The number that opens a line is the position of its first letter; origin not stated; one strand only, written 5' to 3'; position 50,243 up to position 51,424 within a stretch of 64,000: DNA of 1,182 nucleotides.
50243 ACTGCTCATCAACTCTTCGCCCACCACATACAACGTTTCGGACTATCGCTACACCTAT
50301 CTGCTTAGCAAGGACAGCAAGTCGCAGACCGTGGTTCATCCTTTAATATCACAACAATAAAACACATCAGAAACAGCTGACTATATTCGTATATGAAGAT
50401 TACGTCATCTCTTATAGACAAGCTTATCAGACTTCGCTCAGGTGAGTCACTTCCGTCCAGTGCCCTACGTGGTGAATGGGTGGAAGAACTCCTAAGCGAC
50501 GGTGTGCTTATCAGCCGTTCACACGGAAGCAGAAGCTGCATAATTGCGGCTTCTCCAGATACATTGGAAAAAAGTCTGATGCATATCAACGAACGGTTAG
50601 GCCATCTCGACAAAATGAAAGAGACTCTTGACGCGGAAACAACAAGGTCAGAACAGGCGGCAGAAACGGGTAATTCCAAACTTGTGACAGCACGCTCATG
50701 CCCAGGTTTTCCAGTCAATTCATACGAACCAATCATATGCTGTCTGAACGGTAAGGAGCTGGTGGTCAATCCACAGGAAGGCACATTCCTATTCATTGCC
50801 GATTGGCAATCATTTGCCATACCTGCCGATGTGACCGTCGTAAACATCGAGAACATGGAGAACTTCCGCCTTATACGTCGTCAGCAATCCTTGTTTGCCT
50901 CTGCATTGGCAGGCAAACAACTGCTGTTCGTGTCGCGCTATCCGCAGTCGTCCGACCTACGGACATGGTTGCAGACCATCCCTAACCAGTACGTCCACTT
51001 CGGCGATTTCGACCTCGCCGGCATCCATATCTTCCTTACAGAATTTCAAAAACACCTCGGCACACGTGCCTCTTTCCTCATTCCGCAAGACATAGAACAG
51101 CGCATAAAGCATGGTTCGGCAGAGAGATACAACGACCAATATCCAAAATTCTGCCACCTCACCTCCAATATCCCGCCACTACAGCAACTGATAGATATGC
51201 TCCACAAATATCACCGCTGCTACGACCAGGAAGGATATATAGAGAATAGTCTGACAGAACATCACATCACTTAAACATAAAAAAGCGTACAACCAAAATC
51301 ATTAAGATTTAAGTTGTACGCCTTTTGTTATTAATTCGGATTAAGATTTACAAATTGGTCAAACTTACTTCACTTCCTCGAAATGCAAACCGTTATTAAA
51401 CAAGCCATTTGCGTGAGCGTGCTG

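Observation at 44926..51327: Four-gene Wadjet-like (JetABCD / MksFEBG) condensin anti-plasmid system with an unusually short Toprim subunit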

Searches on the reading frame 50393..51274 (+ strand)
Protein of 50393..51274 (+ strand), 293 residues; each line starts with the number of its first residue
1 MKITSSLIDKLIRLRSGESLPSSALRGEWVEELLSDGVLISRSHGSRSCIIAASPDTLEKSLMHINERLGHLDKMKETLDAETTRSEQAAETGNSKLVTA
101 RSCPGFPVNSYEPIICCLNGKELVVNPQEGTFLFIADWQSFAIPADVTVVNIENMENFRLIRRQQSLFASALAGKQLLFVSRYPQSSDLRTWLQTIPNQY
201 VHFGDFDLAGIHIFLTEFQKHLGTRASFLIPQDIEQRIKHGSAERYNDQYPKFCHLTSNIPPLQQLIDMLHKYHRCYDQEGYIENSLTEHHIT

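Call 3: search_protein_families(library=pfam, proteins=[window:50393-51274:+], max_evalue=0.1)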
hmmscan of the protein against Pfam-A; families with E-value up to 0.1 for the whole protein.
window:50393-51274:+ (293 aa): 2 families
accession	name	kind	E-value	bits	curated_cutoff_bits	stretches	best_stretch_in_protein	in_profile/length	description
PF23947.1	DUF7281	-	1.9e-09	37.8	27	1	148-284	44-176/183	Domain of unknown function (DUF7281)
PF09983.15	JetD_C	-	0.0017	18.2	22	1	148-241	42-126/179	Wadjet protein JetD, C-terminal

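Call 4: search_protein_families(library=padloc, proteins=[window:50393-51274:+], max_evalue=0.1)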
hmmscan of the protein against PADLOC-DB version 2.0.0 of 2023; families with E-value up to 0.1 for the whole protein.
window:50393-51274:+ (293 aa): 2 families
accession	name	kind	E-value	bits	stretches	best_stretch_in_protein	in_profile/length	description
PDLC00533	JetD1|JetD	-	0.00011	19.4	1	141-215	263-336/409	DUF2220; DUF3322; DUF2399 domain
PDLC00524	JetD1|JetD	-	0.0018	15.4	1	189-281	294-384/387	DUF2220; DUF3322; DUF2399 domain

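Call 5: search_protein_families(library=ncbifam, proteins=[window:50393-51274:+], max_evalue=0.1)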
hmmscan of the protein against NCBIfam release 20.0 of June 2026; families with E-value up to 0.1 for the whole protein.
window:50393-51274:+ (293 aa): 0 families

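Call 6: search_solved_structures(query=window:50393-51274:+, max_evalue=10, show_alignments=2)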
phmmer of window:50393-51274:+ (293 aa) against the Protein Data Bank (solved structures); distinct sequences matched with E-value up to 10: 1.
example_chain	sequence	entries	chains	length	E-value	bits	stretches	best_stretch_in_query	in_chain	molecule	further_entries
6ynx_h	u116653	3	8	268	0.13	15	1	193-282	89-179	ATPTT4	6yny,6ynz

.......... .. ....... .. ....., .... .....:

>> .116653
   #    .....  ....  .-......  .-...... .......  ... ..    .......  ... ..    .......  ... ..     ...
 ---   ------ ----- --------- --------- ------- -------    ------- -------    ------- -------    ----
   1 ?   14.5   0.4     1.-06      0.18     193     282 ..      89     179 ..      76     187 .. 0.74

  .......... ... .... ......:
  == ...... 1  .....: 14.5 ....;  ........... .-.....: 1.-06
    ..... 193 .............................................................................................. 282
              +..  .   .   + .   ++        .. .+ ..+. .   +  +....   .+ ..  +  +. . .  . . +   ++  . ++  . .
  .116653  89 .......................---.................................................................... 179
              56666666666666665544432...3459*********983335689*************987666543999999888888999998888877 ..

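Call 9: find_homologous_proteins(query=window:50393-51274:+)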
Query window:50393-51274:+ (293 aa): 4210 proteins with E <= 0.001 among 5054 candidates; the best 120 are listed.
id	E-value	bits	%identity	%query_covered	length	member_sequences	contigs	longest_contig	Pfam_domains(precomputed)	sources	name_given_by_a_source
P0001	9.7e-193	657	99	100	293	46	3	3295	PF23947.2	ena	-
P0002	1.4e-192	656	99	100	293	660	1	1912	PF23947.2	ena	-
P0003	5.0e-192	655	98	100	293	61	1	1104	PF23947.2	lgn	-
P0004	6.7e-192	654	99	100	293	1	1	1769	PF23947.2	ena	-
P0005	9.5e-192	654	98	100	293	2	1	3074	PF23947.2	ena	-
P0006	8.4e-190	647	98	100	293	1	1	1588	PF23947.2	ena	-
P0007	1.6e-189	646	98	100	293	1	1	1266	PF23947.2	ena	-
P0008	2.1e-189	646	97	100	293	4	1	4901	PF23947.2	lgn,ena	-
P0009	7.4e-189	644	97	100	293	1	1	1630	PF23947.2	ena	-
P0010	1.4e-188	643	96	100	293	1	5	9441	PF23947.2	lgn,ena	-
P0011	5.1e-188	641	97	100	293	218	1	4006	PF23947.2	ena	-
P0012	5.6e-188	641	96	100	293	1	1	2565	PF23947.2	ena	-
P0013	6.2e-188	641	97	100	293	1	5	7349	PF23947.2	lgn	-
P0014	6.4e-188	641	97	100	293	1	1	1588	PF23947.2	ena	-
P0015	1.6e-187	640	97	100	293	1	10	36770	PF23947.2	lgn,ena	-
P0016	2.2e-187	639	96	100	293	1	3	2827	PF23947.2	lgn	-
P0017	2.5e-187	639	96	100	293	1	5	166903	PF23947.2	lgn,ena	-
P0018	4.3e-187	638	96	100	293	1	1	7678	PF23947.2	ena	-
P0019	6.8e-187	638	96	100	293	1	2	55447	PF23947.2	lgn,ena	-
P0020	4.1e-186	635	96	100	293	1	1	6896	PF23947.2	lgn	-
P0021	5.3e-186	635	96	100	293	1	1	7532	PF23947.2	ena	-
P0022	8.9e-186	634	95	100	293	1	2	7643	PF23947.2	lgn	-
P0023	9.0e-186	634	95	100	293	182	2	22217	PF23947.2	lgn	-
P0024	1.0e-185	634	95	100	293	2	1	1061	PF23947.2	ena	-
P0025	3.4e-185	632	96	100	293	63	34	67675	PF23947.2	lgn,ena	-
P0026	3.9e-185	632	96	100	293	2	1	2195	PF23947.2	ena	-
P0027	6.3e-185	631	95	100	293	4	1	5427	PF23947.2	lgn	-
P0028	6.7e-185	631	95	100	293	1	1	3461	PF23947.2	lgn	-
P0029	7.2e-185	631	97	98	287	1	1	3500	PF23947.2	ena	-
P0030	7.7e-185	631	96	100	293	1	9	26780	PF23947.2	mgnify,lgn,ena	mgnify:FL=1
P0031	1.6e-184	630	95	100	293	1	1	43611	PF23947.2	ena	-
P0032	2.2e-184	629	95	100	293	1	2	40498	PF23947.2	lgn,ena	-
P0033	1.1e-183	627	95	99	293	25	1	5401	PF23947.2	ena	-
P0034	1.6e-183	627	95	100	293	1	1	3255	PF23947.2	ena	-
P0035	1.6e-183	627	95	100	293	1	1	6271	PF23947.2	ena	-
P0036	1.8e-183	626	95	100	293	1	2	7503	PF23947.2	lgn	-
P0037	2.1e-183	626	94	100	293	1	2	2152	PF23947.2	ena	-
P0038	3.9e-183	625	93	100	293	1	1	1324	PF23947.2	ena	-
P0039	4.2e-183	625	94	100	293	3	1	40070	PF23947.2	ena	-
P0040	8.3e-183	624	94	100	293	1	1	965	PF23947.2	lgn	-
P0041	5.7e-182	621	94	100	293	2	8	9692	PF23947.2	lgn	-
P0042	5.8e-182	621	94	100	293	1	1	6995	PF23947.2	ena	-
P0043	8.7e-182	621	94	100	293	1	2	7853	PF23947.2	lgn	-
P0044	1.0e-181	621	94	100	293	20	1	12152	PF23947.2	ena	-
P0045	1.1e-181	621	94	100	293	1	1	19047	PF23947.2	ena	-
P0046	1.5e-181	620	94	100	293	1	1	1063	PF23947.2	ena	-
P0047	1.6e-181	620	93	100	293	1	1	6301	PF23947.2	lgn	-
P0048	3.3e-181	619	93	100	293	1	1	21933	PF23947.2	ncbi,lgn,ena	-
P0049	3.9e-181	619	94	100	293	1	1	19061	PF23947.2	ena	-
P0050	3.9e-181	619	94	100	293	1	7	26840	PF23947.2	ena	-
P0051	4.3e-181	619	93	100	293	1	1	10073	PF23947.2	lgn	-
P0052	7.3e-180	615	92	100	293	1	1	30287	PF23947.2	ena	-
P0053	1.3e-179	614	93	100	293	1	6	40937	PF23947.2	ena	-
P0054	1.5e-179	614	92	100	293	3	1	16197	PF23947.2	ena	-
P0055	2.7e-179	613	92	100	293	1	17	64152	PF23947.2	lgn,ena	-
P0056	1.1e-178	611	92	100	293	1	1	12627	PF23947.2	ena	-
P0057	3.6e-178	609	92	100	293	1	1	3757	PF23947.2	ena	-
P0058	4.0e-178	609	92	100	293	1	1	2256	PF23947.2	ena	-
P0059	6.7e-176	602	94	97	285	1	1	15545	PF23947.2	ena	-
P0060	1.2e-175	601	91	100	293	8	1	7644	PF23947.2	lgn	-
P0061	9.4e-175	598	92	98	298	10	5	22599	PF23947.2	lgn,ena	-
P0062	3.5e-170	583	91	95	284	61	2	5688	PF23947.2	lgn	-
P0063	8.4e-170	582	89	100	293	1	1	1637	PF23947.2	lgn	-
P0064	3.4e-169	580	89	100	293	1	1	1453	PF23947.2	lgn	-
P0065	5.4e-169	579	87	100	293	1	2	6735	PF23947.2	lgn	-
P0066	7.8e-169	578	87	100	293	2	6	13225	PF23947.2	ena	-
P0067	1.1e-165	568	89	98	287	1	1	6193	PF23947.2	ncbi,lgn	-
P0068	4.9e-165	566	89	98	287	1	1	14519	PF23947.2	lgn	-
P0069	1.9e-164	564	89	98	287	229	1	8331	PF23947.2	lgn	-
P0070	2.4e-164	564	87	97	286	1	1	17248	PF23947.2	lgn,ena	-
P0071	4.7e-164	563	87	100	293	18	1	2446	PF23947.2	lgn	-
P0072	5.0e-164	563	88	98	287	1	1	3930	PF23947.2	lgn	-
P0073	3.4e-163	560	88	98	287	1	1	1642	PF23947.2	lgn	-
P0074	4.4e-163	560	87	97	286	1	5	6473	PF23947.2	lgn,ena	-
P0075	6.8e-163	559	89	97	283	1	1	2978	PF23947.2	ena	-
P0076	9.0e-163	559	88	98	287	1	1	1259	PF23947.2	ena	-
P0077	4.1e-161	553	86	100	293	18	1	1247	PF23947.2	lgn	-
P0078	4.1e-160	550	95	89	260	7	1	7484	PF23947.2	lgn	-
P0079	4.4e-154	530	81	99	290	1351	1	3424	PF23947.2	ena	-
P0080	8.8e-148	509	96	78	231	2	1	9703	PF23947.2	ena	-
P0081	2.0e-146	505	96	79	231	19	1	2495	PF23947.2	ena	-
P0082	4.3e-146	504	91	85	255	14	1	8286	PF23947.2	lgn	-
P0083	3.7e-145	501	76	97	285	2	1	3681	PF23947.2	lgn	-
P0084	7.0e-145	500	75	97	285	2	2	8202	PF23947.2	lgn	-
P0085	9.8e-145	499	75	97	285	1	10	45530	PF23947.2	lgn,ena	-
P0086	1.3e-144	499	95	78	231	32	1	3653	PF23947.2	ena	-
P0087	4.9e-144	497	75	97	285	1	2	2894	PF23947.2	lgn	-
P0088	6.7e-144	497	75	97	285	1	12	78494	PF23947.2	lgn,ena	-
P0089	9.3e-144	496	75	97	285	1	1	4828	PF23947.2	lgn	-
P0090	1.3e-143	496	75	97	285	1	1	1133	PF23947.2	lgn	-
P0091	1.3e-143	496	75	97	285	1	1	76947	PF23947.2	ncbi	-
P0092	1.8e-143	495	75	97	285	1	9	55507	PF23947.2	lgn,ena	-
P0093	2.4e-143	495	74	97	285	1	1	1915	PF23947.2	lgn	-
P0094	2.4e-143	495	75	97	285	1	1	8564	PF23947.2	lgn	-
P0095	2.4e-143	495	75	97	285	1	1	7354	PF23947.2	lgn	-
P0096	3.4e-143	494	75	97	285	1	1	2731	PF23947.2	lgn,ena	-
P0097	4.6e-143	494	75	97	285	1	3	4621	PF23947.2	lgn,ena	-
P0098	4.7e-143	494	75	97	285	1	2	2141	PF23947.2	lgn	-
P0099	4.7e-143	494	75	97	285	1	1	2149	PF23947.2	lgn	-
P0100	6.4e-143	493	74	97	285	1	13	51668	PF23947.2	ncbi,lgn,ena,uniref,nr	ncbi:MAG: hypothetical protein MR933_05995 [Prevotella sp.]|uniref:DUF7281 domain-containing protein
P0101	6.5e-143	493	75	97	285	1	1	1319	PF23947.2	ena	-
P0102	8.9e-143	493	94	79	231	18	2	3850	PF23947.2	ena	-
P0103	1.2e-142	492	74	97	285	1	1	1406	PF23947.2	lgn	-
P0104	1.2e-142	492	75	97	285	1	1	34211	PF23947.2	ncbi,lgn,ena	-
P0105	1.7e-142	492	75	97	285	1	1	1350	PF23947.2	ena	-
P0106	2.3e-142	492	75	97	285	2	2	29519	PF23947.2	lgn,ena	-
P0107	2.3e-142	492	75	97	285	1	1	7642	PF23947.2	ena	-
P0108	3.2e-142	491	74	97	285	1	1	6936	PF23947.2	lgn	-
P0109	3.2e-142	491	75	97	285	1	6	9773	PF23947.2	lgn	-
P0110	3.2e-142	491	74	97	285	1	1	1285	PF23947.2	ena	-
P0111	4.4e-142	491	74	97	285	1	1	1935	PF23947.2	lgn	-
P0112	4.4e-142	491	74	97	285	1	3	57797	PF23947.2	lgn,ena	-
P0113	4.5e-142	491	74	97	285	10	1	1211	PF23947.2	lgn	-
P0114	6.1e-142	490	75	97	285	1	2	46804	PF23947.2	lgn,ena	-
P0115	6.1e-142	490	75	97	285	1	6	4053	PF23947.2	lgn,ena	-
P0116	1.2e-141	489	75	97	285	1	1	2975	PF23947.2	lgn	-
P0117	1.2e-141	489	74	97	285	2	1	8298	PF23947.2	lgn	-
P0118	1.2e-141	489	74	97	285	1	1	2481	PF23947.2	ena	-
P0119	3.0e-141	488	74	97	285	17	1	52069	PF23947.2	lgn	-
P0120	3.0e-141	488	74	97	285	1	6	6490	PF23947.2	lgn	-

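Call 15: find_related_loci(query=A1, collection=genome_contigs, flank=10000)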
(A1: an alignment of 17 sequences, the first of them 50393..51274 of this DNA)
Query A1 (293 aa) in genome_contigs; peptide patterns used: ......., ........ (x = any residue, [..] = any of these).
318 stretches matched a pattern; 92 encode a relative of the query (tblastn E <= 1e-3); the best 80 are kept; 80 distinct loci.
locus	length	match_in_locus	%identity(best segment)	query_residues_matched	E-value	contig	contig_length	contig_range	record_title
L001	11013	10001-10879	98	1-293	0e+0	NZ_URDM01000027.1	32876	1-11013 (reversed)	Uncultured Prevotella sp. isolate UMGS899, whole genome shotgun sequence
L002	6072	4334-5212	97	1-293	0e+0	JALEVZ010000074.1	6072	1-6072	MAG: Prevotella sp. isolate SUG386 k141_19536, whole genome shotgun sequence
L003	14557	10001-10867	80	1-289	2e-160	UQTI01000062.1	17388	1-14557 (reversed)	uncultured Prevotella sp. isolate UMGS626 genome assembly, contig: NODE_1652_length_17388_cov_10.995385, whole genome sh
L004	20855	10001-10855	72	1-285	8e-147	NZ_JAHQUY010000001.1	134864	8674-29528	Leyella stercorea strain MSK.21.24 NODE_1_length_134864_cov_276.529, whole genome shotgun sequence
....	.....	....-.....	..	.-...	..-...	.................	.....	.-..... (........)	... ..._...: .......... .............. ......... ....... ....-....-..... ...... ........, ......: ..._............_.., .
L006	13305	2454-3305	72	1-283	7e-141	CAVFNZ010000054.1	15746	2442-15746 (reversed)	Clostridium sp. CAG:217 isolate H07667-L1_cleanbin_000039 genome assembly, contig: Spades_H07667-L1_contig_3253, whole g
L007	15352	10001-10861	69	1-287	5e-141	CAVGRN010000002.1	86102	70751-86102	Paludibacteraceae bacterium isolate H07631-L1_cleanbin_000006 genome assembly, contig: Spades_H07631-L1_contig_94, whole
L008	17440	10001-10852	71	1-283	2e-140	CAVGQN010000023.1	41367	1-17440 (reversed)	bacterium isolate H07613-L1_cleanbin_000004 genome assembly, contig: Spades_H07613-L1_contig_296, whole genome shotgun s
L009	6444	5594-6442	71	1-282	5e-140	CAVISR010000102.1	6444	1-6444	Acutalibacteraceae bacterium isolate H07650-L1_cleanbin_000004 genome assembly, contig: Spades_H07650-L1_contig_2458, wh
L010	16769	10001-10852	69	1-283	1e-137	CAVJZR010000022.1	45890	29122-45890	Bacteroidaceae bacterium isolate H07658-L1_cleanbin_000002 genome assembly, contig: Spades_H07658-L1_contig_166, whole g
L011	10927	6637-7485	69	2-283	1e-134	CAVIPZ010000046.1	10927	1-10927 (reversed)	bacterium isolate H07650-L1_cleanbin_000016 genome assembly, contig: Spades_H07650-L1_contig_1309, whole genome shotgun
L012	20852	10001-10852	68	1-284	5e-133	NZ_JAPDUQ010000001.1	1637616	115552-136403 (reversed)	Segatella copri strain N016-9 1, whole genome shotgun sequence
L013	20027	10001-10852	65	1-283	3e-130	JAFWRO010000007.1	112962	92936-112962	MAG: Bacteroidales bacterium isolate RGIG6006 Sheep_Omasum-3__c72878, whole genome shotgun sequence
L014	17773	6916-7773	66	1-285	2e-130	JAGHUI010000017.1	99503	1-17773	MAG: Candidatus Minthosoma equi isolate E4_MB2_18 c_000000405915, whole genome shotgun sequence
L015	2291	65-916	65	1-283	5e-137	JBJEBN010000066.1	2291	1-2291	MAG: Candidatus Cryptobacteroides sp. isolate LOHA37_bin.050 NODE_28988_length_2291_cov_14.265206, whole genome shotgun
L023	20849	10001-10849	59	1-285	2e-109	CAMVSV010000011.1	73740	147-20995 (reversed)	MAG TPA_asm: uncultured Prevotella sp. isolate SRR8387716_bin.62_metaWRAP_v1.3_MAG genome assembly, contig: ERZ14209542.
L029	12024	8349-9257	53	1-287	2e-104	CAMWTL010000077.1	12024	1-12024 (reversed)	MAG TPA_asm: uncultured Porphyromonadaceae bacterium isolate SRR14411301_bin.3_metawrap_v1.3_MAG genome assembly, contig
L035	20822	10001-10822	57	1-283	2e-100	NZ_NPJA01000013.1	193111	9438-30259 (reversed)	Prevotella sp. P5-50 contig13, whole genome shotgun sequence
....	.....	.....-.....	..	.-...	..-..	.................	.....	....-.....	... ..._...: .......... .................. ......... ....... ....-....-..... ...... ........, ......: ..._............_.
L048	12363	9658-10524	49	1-283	2e-93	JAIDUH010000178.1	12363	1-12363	MAG: Muribaculaceae bacterium isolate SC0367_S14_7 SC0367_S14_7_contig_178, whole genome shotgun sequence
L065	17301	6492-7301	53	14-283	3e-91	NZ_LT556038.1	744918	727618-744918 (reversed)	Leyella lascolaii strain khD1, whole genome shotgun sequence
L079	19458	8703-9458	49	14-283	5e-82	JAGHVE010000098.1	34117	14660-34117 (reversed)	MAG: Candidatus Cacconaster equifaecalis isolate E5_MB2_108 c_000000515224, whole genome shotgun sequence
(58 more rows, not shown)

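Call 27: predict_structure(alignment_id=A1)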
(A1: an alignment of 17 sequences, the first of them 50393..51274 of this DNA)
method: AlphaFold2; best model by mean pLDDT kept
length: 293 residues; sequences in the alignment: 17
mean_pLDDT: 40.6   pTM: 0.27
mean pLDDT of the five models: 40.6, 39.3, 39.0, 38.6, 37.7
residues with pLDDT >= 90: 0; 70-90: 0; 50-70: 62; < 50: 231
segments of 3 or more residues with pLDDT < 50: 1-5, 24-83, 88-90, 93-144, 170-173, 182-185, 200-263, 269-293
pLDDT, mean of each block of 10 residues (from residue 1): 47 51 44 28 28 36 39 43 48 42 27 34 34 28 47 54 54 51 52 53 41 40 30 34 43 40 48 38 28 27
secondary structure, 60 per line:
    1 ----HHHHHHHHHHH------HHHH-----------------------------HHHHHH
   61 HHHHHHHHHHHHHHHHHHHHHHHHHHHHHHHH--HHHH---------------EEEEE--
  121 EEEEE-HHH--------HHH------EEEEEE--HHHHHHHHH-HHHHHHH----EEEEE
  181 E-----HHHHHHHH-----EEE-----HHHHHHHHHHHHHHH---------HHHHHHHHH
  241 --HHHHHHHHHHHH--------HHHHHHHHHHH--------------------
elements in order: H5-15 H22-25 H55-92 H95-98 E114-118 E121-125 E147-152 H155-163 H165-171 E176-181 H187-194 E200-202 H208-222 H232-240 H243-254 H263-273

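Call 28: search_protein_representatives(protein=window:50393-51274:+)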
Query: 293 residues. Proteins with E-value up to 0.001 (for the whole library): 431; up to 1e-10: 312; up to 1e-30: 122. The best 150 are listed.
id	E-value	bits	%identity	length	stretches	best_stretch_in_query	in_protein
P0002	4.4e-193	656.3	99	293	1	1-293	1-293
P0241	4.6e-108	377.3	90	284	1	1-196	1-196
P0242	5.0e-103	360.8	73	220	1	1-220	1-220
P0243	2.3e-93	329.1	56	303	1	1-285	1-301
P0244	3.0e-91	322.2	51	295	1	1-286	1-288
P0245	8.5e-83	294.4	50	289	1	2-285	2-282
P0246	6.5e-79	281.7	49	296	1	1-285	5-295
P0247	3.3e-78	279.4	49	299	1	1-283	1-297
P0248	1.5e-76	274.0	62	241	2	106-284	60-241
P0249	4.6e-76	272.3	47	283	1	11-283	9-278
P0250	4.7e-73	262.5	48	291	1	1-286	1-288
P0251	8.2e-73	261.7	47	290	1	2-284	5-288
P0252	2.2e-70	253.7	48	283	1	1-284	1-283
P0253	4.2e-69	249.5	44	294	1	5-284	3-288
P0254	5.9e-69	249.0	46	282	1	17-283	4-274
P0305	2.7e-44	168.1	32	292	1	1-286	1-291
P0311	3.9e-43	164.3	33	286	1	2-278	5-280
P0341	7.6e-36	140.4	33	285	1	2-284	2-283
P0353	2.5e-33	132.1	29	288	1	2-281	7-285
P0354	1.1e-32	130.0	34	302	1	5-282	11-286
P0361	7.8e-31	124.0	34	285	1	11-280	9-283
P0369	8.0e-30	120.6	30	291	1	4-277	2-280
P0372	1.5e-29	119.8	31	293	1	10-267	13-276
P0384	3.3e-27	112.0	31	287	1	2-280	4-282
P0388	5.2e-26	108.1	34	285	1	2-284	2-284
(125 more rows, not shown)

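Call 32: search_solved_structures(query=A2, max_evalue=10, show_alignments=3)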
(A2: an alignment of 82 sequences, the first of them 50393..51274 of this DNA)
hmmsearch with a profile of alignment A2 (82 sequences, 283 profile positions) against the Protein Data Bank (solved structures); distinct sequences matched with E-value up to 10: 0.

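Call 33: search_protein_families(library=pfam, alignment_id=A2, max_evalue=0.1)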
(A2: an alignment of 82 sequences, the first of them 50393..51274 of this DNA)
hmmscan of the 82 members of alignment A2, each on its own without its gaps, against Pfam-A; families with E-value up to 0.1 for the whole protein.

A. member 1, window:50393-51274:+ (293 aa): 2 families
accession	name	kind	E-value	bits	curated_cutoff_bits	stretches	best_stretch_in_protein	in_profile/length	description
PF23947.1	DUF7281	-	1.9e-09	37.8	27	1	148-284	44-176/183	Domain of unknown function (DUF7281)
PF09983.15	JetD_C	-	0.0017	18.2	22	1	148-241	42-126/179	Wadjet protein JetD, C-terminal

B. families by the number of members that match (of 82 scanned): 24 families
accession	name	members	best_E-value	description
PF23947.1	DUF7281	80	8.8e-17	Domain of unknown function (DUF7281)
PF09983.15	JetD_C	49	8.1e-07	Wadjet protein JetD, C-terminal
PF09664.16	DUF2399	2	0.013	Protein of unknown function C-terminus (DUF2399)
PF04441.18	Pox_VERT_large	1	0.00026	Poxvirus early transcription factor (VETF), large subunit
PF25602.1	WDR47_COR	1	0.0036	WDR47 cross-over region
PF13642.11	DUF4144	1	0.011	protein structure with unknown function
PF08895.16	DUF1840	1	0.011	Domain of unknown function (DUF1840)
PF03350.21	UPF0114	1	0.013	Uncharacterized protein family, UPF0114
PF07651.22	ANTH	1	0.014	ANTH domain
PF07879.16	PHB_acc_N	1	0.015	PHB/PHA accumulation regulator DNA-binding domain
PF12876.13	Cellulase-like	1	0.017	Sugar-binding cellulase-like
PF20986.2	DUF6849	1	0.021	Domain of unknown function (DUF6849)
PF24847.1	DUF7722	1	0.025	Domain of unknown function (DUF7722)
PF20776.3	SLS1_N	1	0.03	SLS1 protein N-terminal domain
PF06698.16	DUF1192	1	0.037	Protein of unknown function (DUF1192)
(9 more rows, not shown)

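Call 38: predict_structure(alignment_id=A2)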
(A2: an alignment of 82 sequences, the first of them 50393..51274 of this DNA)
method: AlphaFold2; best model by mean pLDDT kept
length: 293 residues; sequences in the alignment: 82
mean_pLDDT: 94.8   pTM: 0.83
mean pLDDT of the five models: 94.8, 94.8, 94.8, 94.2, 94.1
residues with pLDDT >= 90: 248; 70-90: 37; 50-70: 6; < 50: 2
segments of 3 or more residues with pLDDT < 50: none
pLDDT, mean of each block of 10 residues (from residue 1): 92 98 97 98 97 97 93 90 86 83 95 98 97 98 99 97 97 98 93 98 98 98 98 98 98 98 98 98 76 57
secondary structure, 60 per line:
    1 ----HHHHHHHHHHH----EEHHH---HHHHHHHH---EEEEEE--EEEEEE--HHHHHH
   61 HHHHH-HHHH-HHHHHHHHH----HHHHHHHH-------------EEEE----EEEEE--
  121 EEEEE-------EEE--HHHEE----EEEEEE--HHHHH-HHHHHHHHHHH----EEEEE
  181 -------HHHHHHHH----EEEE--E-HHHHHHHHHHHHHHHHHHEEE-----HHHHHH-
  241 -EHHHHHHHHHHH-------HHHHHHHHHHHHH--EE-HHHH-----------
elements in order: H5-15 H28-35 E39-44 E47-52 H55-65 H67-70 H72-80 H85-92 E106-109 E114-118 E121-125 E133-135 E147-152 H155-159 H161-171 E176-180 H188-195 E200-203 H208-225 E226-228 H234-239 H243-253 H261-273 H279-282
